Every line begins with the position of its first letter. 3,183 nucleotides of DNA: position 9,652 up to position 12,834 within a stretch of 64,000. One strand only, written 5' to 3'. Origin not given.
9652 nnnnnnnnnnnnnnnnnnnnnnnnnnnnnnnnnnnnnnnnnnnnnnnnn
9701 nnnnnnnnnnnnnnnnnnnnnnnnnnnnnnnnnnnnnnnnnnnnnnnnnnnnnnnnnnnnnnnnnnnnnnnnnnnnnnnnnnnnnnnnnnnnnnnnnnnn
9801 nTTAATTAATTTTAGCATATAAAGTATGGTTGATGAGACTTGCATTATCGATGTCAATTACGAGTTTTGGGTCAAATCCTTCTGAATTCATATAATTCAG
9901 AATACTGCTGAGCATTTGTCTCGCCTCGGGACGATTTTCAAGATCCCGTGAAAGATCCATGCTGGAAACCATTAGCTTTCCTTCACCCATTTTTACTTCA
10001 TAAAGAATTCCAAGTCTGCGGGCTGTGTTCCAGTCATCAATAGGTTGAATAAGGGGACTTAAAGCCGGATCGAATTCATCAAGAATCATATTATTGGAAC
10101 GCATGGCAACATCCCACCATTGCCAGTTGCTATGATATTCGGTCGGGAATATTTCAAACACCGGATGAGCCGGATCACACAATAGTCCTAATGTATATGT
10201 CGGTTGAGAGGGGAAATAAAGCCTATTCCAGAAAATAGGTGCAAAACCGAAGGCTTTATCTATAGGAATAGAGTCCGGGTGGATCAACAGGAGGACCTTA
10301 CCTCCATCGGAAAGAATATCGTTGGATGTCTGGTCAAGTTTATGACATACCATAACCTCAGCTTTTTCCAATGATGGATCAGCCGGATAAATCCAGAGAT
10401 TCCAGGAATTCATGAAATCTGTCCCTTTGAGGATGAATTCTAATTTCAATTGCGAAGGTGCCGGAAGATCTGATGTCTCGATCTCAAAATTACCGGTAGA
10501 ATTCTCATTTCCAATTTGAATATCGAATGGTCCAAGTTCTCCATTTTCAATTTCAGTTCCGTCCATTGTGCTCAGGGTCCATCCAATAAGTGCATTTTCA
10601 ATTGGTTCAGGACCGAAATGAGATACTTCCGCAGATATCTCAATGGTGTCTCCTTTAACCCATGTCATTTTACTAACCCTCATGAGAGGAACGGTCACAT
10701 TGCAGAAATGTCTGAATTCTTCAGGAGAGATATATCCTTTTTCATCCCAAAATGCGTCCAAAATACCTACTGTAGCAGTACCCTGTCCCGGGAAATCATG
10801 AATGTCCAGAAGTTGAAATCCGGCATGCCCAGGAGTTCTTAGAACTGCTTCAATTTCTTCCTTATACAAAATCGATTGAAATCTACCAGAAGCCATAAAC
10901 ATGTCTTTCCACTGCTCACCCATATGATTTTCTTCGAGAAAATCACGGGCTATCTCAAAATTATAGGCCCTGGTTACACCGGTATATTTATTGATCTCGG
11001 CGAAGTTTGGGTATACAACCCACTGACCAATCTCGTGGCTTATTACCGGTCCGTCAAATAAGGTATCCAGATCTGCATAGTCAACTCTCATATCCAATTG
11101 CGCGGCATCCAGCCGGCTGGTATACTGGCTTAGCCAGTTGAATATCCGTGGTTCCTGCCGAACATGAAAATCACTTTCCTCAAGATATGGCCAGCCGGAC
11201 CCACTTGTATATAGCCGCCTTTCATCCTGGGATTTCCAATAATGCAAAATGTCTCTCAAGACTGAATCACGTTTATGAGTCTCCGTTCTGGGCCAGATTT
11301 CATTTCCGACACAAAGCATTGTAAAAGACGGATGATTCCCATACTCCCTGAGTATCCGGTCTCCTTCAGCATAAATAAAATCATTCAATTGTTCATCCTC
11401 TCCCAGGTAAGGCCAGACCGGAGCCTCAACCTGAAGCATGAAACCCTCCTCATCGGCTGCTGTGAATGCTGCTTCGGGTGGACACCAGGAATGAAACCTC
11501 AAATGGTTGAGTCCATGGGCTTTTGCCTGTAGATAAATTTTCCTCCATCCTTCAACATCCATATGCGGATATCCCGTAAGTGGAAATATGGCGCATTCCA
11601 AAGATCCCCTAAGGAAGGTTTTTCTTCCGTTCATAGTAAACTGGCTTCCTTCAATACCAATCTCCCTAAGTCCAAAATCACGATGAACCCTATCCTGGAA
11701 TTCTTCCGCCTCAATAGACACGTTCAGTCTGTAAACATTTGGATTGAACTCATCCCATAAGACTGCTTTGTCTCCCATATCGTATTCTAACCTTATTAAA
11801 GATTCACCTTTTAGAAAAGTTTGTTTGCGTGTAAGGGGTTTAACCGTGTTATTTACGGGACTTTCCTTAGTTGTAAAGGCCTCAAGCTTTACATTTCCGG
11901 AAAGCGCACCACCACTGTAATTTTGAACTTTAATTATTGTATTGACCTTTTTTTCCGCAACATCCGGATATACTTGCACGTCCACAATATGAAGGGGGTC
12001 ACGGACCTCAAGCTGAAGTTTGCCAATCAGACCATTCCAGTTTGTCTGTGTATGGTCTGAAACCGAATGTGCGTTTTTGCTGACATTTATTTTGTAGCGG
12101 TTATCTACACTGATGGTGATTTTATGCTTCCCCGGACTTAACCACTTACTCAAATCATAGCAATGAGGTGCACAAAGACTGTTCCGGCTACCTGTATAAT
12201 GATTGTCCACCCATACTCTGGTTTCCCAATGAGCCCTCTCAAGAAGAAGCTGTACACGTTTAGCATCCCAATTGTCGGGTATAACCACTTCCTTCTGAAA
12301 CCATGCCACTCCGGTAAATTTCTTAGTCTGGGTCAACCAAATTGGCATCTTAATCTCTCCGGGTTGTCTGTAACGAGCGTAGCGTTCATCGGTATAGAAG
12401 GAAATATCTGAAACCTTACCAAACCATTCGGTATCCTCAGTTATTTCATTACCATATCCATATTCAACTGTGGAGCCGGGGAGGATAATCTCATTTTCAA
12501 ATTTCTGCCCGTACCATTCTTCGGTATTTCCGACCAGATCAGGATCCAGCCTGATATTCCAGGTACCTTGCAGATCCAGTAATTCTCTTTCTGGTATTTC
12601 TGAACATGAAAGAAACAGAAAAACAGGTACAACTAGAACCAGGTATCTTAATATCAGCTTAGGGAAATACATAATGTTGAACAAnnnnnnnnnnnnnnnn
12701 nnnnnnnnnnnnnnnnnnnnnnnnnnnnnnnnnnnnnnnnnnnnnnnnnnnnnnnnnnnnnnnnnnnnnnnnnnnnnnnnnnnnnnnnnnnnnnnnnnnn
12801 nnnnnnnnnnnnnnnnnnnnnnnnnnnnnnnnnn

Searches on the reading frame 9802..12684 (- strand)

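Call 6: search_protein_families(library=pfam, proteins=[window:9802-12684:-])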
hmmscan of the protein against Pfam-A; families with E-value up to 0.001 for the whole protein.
window:9802-12684:- (960 aa): 2 families
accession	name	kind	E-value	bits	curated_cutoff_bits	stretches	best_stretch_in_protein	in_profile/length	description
PF02837.24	Glyco_hydro_2_N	-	1.8e-12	48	28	1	38-212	4-146/169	Glycosyl hydrolases family 2, sugar binding domain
PF00703.27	Glyco_hydro_2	-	3.1e-09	38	23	1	232-340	2-109/109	Glycosyl hydrolases family 2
